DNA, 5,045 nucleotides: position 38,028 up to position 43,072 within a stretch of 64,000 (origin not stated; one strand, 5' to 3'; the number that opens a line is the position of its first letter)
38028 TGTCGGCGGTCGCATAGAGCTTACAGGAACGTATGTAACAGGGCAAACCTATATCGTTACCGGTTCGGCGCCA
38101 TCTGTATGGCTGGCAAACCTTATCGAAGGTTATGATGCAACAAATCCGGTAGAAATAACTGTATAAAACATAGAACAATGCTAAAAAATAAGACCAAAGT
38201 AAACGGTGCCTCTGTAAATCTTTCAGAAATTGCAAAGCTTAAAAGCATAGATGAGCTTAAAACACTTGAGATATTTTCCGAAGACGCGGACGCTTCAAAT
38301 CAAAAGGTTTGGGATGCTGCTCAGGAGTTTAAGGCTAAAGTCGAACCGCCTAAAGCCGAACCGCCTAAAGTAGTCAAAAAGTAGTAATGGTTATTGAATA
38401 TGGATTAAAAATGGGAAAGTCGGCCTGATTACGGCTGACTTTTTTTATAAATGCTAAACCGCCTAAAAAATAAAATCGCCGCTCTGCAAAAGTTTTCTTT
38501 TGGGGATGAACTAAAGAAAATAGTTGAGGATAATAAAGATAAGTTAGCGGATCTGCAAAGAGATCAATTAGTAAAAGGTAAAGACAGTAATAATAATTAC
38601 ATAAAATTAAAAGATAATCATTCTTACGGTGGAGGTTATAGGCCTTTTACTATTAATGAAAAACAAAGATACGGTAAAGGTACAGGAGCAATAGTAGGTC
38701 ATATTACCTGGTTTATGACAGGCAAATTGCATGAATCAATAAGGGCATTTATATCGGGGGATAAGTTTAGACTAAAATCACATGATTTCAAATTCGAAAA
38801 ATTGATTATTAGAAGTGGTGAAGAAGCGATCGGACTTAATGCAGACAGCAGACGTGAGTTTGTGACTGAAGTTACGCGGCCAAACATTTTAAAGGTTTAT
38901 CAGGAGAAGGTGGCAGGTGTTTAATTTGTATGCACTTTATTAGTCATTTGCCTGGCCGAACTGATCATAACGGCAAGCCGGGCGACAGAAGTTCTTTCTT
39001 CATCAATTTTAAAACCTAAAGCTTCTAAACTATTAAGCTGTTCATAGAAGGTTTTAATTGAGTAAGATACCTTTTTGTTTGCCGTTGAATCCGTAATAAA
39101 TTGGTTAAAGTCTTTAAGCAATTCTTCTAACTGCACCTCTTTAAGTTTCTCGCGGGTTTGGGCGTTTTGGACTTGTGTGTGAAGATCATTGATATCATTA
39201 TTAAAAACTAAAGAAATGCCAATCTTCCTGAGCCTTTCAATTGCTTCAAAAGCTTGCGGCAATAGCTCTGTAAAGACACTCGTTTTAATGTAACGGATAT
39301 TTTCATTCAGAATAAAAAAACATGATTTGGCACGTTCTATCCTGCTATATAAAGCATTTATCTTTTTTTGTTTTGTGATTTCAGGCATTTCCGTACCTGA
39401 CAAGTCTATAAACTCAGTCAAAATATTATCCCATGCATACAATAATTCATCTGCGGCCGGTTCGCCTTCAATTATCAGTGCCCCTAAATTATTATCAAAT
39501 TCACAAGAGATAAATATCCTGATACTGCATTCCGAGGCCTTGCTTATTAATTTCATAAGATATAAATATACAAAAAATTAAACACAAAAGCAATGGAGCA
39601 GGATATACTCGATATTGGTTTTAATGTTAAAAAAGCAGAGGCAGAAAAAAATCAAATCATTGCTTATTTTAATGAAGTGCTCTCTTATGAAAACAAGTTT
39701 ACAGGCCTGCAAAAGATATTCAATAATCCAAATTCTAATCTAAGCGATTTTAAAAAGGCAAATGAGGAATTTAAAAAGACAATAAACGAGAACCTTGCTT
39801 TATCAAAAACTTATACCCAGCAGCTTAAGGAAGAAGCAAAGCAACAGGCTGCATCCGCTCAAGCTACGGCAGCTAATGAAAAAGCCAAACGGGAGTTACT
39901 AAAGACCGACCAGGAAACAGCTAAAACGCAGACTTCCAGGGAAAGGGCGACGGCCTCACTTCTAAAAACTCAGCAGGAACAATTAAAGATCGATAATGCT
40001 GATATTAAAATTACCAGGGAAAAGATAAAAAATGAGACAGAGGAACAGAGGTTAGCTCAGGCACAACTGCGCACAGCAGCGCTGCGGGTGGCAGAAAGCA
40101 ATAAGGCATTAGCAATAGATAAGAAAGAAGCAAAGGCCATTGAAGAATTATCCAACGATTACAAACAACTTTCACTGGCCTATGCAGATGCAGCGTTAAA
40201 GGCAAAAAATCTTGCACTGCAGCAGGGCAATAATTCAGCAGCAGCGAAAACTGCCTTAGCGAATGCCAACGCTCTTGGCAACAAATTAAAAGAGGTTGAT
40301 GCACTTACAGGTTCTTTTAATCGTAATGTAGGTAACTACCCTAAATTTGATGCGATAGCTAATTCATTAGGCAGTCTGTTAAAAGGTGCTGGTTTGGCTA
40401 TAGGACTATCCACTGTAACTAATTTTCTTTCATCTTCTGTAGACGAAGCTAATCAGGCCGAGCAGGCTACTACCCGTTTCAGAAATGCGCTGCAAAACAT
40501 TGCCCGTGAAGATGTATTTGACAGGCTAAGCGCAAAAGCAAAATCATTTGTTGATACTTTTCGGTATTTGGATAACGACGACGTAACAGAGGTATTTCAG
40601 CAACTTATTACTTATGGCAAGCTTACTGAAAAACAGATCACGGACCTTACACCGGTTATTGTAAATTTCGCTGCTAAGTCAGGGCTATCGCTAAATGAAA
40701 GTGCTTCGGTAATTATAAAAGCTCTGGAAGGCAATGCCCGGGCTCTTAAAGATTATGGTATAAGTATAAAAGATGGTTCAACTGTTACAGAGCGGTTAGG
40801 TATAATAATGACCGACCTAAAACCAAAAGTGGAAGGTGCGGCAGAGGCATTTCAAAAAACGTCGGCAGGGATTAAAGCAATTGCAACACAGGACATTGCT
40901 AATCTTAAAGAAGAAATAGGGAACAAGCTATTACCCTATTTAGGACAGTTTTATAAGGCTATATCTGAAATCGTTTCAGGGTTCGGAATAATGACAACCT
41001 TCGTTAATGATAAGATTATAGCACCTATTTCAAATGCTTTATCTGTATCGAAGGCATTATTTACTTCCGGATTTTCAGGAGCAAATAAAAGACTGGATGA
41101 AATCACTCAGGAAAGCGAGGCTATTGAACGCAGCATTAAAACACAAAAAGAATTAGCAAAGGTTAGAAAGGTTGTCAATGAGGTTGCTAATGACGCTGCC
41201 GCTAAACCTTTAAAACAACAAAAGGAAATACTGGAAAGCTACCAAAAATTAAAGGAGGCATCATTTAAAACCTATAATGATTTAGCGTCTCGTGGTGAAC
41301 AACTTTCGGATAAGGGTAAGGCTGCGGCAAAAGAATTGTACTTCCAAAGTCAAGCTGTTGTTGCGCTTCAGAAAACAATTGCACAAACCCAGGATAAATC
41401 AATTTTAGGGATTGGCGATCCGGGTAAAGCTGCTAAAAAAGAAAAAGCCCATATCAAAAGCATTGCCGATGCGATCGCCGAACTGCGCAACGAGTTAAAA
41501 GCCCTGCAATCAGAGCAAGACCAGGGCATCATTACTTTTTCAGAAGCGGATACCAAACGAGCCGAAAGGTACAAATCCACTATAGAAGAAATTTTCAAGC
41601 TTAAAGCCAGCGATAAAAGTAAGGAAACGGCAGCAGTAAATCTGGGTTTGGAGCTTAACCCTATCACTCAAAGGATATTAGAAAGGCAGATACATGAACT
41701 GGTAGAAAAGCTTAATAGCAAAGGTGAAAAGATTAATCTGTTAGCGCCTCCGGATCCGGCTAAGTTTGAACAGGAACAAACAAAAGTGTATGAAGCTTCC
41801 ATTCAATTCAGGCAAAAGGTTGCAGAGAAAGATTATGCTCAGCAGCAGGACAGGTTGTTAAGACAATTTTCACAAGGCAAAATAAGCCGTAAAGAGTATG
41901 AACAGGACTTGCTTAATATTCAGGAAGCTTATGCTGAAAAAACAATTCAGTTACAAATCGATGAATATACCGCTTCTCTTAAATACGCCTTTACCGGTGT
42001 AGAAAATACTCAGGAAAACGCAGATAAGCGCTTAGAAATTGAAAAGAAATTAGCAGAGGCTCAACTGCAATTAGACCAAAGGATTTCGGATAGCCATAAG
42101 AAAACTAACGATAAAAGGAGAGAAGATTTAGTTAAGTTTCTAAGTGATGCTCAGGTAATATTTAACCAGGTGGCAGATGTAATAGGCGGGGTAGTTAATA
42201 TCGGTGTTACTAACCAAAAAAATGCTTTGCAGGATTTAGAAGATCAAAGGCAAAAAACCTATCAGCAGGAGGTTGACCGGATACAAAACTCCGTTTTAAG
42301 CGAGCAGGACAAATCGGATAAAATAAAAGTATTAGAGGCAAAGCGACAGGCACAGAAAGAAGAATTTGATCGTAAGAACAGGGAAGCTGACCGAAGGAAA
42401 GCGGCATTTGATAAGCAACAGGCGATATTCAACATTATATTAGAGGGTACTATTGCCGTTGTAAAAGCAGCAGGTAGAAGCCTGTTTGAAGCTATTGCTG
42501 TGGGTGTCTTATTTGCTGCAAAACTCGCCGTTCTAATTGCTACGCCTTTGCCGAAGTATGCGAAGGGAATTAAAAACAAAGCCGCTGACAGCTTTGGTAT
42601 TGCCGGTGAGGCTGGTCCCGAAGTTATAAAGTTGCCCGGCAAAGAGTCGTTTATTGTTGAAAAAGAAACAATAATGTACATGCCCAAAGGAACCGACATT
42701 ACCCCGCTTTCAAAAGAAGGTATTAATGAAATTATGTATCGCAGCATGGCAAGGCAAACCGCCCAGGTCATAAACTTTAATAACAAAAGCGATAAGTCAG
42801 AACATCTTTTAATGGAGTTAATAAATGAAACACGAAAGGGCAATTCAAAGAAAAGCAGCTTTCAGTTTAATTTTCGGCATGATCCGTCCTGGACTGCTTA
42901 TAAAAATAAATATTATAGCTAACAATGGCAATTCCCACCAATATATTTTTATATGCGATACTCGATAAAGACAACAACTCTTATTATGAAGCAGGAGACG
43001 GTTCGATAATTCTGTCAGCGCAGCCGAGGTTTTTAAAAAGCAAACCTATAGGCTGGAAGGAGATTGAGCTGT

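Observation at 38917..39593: Pre-tape-measure gene is inverted and bounded by 11-bp inverted repeats: candidate phase switch for tail assembly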

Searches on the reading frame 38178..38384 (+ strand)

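Call 5: search_protein_families(library=pfam, proteins=[window:38178-38384:+], max_evalue=1)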
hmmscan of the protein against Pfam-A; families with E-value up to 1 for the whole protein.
window:38178-38384:+ (68 aa): 2 families
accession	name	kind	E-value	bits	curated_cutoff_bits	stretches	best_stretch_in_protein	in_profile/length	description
PF06894.17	Phage_TAC_2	-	0.0039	17.4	27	1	5-44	7-47/126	Bacteriophage lambda tail assembly chaperone, TAC, protein G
PF20279.3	CTD12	-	0.078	13.9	25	1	3-55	41-95/144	C-terminal domain 12 of the ABC-three component (ABC-3C) systems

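Call 6: search_protein_families(library=phrogs, proteins=[window:38178-38384:+], max_evalue=0.1)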
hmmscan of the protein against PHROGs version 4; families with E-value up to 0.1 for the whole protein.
window:38178-38384:+ (68 aa): 1 family
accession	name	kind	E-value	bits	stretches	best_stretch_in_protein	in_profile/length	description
phrog_32165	-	tail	0.051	13.9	1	5-44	7-46/290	minor tail protein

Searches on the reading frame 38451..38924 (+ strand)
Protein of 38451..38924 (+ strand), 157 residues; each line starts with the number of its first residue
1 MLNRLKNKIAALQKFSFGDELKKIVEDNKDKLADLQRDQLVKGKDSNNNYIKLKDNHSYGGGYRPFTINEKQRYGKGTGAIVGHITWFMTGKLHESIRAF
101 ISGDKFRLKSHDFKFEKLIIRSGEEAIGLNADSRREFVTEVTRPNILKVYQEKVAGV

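Call 5: search_protein_families(library=pfam, proteins=[window:38451-38924:+], max_evalue=1)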
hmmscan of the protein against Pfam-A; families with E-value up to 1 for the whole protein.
window:38451-38924:+ (157 aa): 0 families

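Call 6: search_protein_families(library=phrogs, proteins=[window:38451-38924:+], max_evalue=0.1)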
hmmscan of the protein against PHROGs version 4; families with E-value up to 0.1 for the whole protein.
window:38451-38924:+ (157 aa): 1 family
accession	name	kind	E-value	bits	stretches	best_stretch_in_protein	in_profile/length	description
phrog_6195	-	tail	3e-18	67.1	1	14-153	15-144/147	tail protein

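Call 8: search_protein_families(library=ncbifam, proteins=[window:38451-38924:+], max_evalue=1)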
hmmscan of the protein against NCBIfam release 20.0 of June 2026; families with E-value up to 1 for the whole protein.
window:38451-38924:+ (157 aa): 0 families

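Call 42: search_dna_similar(query=window:38451-38924:+, collection=phages, mode=protein, max_evalue=0.001, max_rows=40)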
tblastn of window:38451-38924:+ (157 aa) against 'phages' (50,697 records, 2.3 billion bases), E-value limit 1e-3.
Records with a match: 21; places in all: 21; records where one place covers at least 80% of the query: 20.
Best place of each record, by identity: <60% 21.
By first word of the organism name: Bacteroides 15; Parabacteroides 4; Rhodobacteraceae 1; Elizabethkingia 1.
By host as written in the record: Bacteroides fragilis 5; Parabacteroides distasonis DA691 3; Bacteroides fragilis DA766 2; Bacteroides fragilis HSP40 (ATCC 51477) 2; Parabacteroides distasonis DA482 1; - 1; Bacteroides fragilis DA702 1; Bacteroides fragilis NCTC 1; and 5 more.
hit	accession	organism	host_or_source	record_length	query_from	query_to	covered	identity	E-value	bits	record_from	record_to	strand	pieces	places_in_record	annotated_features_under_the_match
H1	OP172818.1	Parabacteroides phage PD691P6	Parabacteroides distasonis DA691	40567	5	156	97%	26.0%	3e-5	49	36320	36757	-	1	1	hypothetical protein (x2)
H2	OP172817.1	Parabacteroides phage PD691P4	Parabacteroides distasonis DA691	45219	5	156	97%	26.0%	3e-5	49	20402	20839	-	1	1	hypothetical protein (x2)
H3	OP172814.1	Parabacteroides phage PD482P1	Parabacteroides distasonis DA482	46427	5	156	97%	26.0%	3e-5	49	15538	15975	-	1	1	hypothetical protein (x2)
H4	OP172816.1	Parabacteroides phage PD691P3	Parabacteroides distasonis DA691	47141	5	156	97%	26.0%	3e-4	45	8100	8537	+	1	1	hypothetical protein (x2)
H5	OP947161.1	Rhodobacteraceae phage LS06-2018-MD05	-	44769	24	118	61%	41.1%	6e-9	59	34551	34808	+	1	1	tail protein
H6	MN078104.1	Bacteroides phage Barc2635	Bacteroides fragilis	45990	13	143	83%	27.4%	7e-5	47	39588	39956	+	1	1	hypothetical protein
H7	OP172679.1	Bacteroides phage BF766P4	Bacteroides fragilis DA766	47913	13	143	83%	27.4%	2e-4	45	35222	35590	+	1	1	hypothetical protein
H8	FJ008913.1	Bacteroides phage B40-8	Bacteroides fragilis HSP40 (ATCC 51477)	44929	13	143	83%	27.4%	3e-4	45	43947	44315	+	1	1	hypothetical phage protein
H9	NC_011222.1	Bacteroides phage B40-8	Bacteroides fragilis HSP40 (ATCC 51477)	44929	13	143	83%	27.4%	3e-4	45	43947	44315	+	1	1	tail protein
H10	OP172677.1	Bacteroides phage BF702P1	Bacteroides fragilis DA702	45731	13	143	83%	27.4%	3e-4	45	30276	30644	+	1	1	hypothetical protein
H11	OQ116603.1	Bacteroides phage vB_BfrS_UZM3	Bacteroides fragilis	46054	13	143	83%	27.4%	3e-4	45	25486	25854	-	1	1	tail protein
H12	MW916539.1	Bacteroides phage GEC_vB_Bfr_VA7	Bacteroides fragilis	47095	13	143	83%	27.4%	3e-4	45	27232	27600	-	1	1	putative virion morphogenesis protein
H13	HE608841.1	Bacteroides phage B124-14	Bacteroides fragilis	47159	13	143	83%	27.4%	3e-4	45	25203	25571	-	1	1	hypothetical protein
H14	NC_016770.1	Bacteroides phage B124-14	Bacteroides fragilis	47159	13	143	83%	27.4%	3e-4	45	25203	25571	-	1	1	tail protein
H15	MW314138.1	Bacteroides phage vB_BfraS_NCTC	Bacteroides fragilis NCTC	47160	13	143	83%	27.4%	3e-4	45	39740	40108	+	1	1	hypothetical protein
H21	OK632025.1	Elizabethkingia phage TCUEAP2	Elizabethkingia anophelis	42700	1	148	94%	24.2%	1e-4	47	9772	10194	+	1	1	hypothetical protein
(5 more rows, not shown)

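Call 43: get_annotated_region(hit=H1, flank=6000)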
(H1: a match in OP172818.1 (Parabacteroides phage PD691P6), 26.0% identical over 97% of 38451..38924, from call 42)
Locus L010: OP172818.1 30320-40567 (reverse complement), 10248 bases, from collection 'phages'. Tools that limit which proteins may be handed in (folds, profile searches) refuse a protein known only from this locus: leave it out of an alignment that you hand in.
description: Parabacteroides phage PD691P6, complete genome.
organism: Parabacteroides phage PD691P6 (NCBI taxid 2968690)
taxonomy: Viruses; Duplodnaviria; Heunggongvirae; Uroviricota; Caudoviricetes
host: Parabacteroides distasonis DA691; source: municipal sewage; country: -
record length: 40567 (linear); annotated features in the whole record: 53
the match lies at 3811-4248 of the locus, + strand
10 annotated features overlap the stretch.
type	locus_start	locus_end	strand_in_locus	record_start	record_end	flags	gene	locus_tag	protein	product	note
CDS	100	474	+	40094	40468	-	-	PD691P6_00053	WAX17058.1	hypothetical protein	-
CDS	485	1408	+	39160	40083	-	-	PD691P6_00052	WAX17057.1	hypothetical protein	-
CDS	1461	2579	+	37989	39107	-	-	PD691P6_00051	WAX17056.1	hypothetical protein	-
CDS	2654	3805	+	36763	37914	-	-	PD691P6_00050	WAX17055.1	hypothetical protein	-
CDS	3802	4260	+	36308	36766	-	-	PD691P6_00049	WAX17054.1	hypothetical protein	-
CDS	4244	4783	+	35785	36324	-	-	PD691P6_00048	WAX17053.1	hypothetical protein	-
CDS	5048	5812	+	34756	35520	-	-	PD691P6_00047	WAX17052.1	hypothetical protein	-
CDS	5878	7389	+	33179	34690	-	-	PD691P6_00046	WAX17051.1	hypothetical protein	-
CDS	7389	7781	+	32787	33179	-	-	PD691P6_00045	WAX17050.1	hypothetical protein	-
CDS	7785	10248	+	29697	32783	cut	-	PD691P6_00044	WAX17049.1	hypothetical protein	-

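Call 44: get_annotated_region(hit=H14, flank=6000)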
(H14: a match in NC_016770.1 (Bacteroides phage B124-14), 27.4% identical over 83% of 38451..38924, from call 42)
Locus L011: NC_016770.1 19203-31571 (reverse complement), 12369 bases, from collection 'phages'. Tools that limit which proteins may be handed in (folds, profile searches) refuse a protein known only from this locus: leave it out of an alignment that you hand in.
description: Bacteroides phage B124-14, complete genome.
organism: Bacteroides phage B124-14 (NCBI taxid 1105171)
taxonomy: Viruses; Duplodnaviria; Heunggongvirae; Uroviricota; Caudoviricetes
host: Bacteroides fragilis; source: municipal wastewater; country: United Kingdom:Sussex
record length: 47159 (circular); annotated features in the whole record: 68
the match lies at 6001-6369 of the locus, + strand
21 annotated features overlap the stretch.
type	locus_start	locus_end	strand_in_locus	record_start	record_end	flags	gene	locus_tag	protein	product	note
CDS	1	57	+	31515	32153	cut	-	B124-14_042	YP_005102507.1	major head protein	ORF042c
CDS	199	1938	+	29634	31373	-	-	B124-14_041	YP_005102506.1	portal protein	ORF041c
CDS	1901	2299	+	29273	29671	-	-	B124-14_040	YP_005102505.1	hypothetical protein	ORF040c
CDS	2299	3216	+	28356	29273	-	-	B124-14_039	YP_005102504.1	virion structural protein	ORF039c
CDS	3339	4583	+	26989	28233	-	-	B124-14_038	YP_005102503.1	virion structural protein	ORF038c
CDS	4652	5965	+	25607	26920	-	-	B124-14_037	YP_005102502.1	hypothetical protein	ORF037c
CDS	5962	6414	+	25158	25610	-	-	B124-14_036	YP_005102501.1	tail protein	ORF036c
CDS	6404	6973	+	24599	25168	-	-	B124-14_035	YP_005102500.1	hypothetical protein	ORF035c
CDS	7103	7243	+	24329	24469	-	-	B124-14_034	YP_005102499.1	hypothetical protein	ORF034c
CDS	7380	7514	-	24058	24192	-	-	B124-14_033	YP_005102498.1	hypothetical protein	ORF033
CDS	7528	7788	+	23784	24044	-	-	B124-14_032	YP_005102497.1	hypothetical protein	ORF032c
CDS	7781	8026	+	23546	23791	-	-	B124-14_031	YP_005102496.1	hypothetical protein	ORF031c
CDS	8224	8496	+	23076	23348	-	-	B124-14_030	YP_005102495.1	hypothetical protein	ORF030c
CDS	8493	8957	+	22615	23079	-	-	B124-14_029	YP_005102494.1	hypothetical protein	ORF029c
CDS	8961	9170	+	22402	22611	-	-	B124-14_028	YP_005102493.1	hypothetical protein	ORF028c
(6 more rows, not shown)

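Call 45: get_annotated_region(hit=H21, flank=6000)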
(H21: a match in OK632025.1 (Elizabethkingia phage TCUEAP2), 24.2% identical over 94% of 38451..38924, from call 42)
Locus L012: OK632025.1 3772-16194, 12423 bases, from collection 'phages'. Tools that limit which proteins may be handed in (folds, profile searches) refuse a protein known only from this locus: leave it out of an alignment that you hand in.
description: Elizabethkingia phage TCUEAP2, complete genome.
organism: Elizabethkingia phage TCUEAP2 (NCBI taxid 2894302)
taxonomy: Viruses; Duplodnaviria; Heunggongvirae; Uroviricota; Caudoviricetes
host: Elizabethkingia anophelis; source: wastewater samples; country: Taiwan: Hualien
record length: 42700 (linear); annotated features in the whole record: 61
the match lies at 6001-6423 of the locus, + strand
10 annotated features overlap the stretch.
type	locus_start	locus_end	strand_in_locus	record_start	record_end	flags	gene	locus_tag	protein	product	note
CDS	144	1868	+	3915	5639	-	-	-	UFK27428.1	major protein 3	major protein 3 (MP3)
CDS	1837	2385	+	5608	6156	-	-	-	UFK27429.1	hypothetical protein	-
CDS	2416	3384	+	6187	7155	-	-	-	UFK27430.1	capsid associated protein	-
CDS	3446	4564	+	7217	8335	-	-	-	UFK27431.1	major protein 1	major protein 1 (MP1)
CDS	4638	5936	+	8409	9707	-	-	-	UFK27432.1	hypothetical protein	-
CDS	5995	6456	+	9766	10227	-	-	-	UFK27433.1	hypothetical protein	-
CDS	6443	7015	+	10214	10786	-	-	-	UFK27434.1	hypothetical protein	-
CDS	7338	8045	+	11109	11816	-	-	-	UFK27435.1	tail assembly chaperone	-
CDS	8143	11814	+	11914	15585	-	-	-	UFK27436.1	tail length tape-measure protein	-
CDS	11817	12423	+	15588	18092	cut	-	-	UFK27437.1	hypothetical protein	-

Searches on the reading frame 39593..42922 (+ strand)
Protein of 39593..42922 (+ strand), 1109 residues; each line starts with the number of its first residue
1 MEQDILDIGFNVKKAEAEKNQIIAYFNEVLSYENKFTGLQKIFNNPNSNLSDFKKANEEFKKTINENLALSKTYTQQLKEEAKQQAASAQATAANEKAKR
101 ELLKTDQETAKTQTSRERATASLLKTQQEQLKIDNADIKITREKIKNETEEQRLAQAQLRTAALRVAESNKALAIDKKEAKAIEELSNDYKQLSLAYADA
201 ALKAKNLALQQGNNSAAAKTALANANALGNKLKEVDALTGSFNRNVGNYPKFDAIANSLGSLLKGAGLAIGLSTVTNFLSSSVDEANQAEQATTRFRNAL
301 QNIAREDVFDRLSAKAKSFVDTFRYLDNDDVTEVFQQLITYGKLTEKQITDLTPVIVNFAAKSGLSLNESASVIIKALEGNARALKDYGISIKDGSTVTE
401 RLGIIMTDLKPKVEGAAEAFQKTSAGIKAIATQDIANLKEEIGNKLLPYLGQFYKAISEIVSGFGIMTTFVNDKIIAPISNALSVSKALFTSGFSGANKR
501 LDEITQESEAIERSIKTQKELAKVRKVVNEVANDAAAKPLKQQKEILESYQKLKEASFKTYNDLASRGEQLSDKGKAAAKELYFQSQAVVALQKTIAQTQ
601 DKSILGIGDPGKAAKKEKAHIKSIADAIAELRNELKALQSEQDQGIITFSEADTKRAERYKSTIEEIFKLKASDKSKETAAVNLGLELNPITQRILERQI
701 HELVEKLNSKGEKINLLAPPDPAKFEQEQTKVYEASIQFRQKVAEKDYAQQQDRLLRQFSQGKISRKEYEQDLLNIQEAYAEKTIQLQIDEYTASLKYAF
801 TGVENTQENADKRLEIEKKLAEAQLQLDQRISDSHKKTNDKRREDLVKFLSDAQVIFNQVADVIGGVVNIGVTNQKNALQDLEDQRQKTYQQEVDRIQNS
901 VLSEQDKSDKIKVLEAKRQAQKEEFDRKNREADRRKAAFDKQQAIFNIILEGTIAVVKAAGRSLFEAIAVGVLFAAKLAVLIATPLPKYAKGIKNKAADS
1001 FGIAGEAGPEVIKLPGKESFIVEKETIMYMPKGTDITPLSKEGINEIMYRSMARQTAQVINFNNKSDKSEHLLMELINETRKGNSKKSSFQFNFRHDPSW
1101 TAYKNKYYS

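Call 8: search_protein_families(library=ncbifam, proteins=[window:39593-42922:+], max_evalue=1)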
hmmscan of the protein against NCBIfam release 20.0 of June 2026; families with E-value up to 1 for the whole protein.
window:39593-42922:+ (1109 aa): 1 family
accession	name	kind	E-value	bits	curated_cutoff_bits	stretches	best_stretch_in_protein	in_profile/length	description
TIGR03344.1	VI_effect_Hcp1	subfamily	0.11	12.4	58.9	1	111-204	69-160/167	type VI secretion system tube protein TssD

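Call 97: search_dna_similar(query=window:39593-42922:+, collection=phages, mode=protein, max_evalue=1e-8, max_rows=30)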
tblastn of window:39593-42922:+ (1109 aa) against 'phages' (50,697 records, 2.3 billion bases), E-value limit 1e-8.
Records with a match: 3; places in all: 3; records where one place covers at least 80% of the query: 0.
Best place of each record, by identity: <60% 3.
By first word of the organism name: Bacteriophage 2; Pseudanabaena 1.
By host as written in the record: - 2; Pseudanabaena sp. 1.
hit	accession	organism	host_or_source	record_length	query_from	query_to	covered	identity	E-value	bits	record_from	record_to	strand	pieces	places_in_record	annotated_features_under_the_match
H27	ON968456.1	Pseudanabaena phage Pan5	Pseudanabaena sp.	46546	760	1106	31%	28.9%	2e-18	98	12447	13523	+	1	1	hypothetical protein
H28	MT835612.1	Bacteriophage sp.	human fecal samples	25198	755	1038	26%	25.6%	6e-11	73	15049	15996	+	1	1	record has no annotation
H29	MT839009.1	Bacteriophage sp.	human fecal samples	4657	777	1038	24%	27.0%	2e-13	81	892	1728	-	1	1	record has no annotation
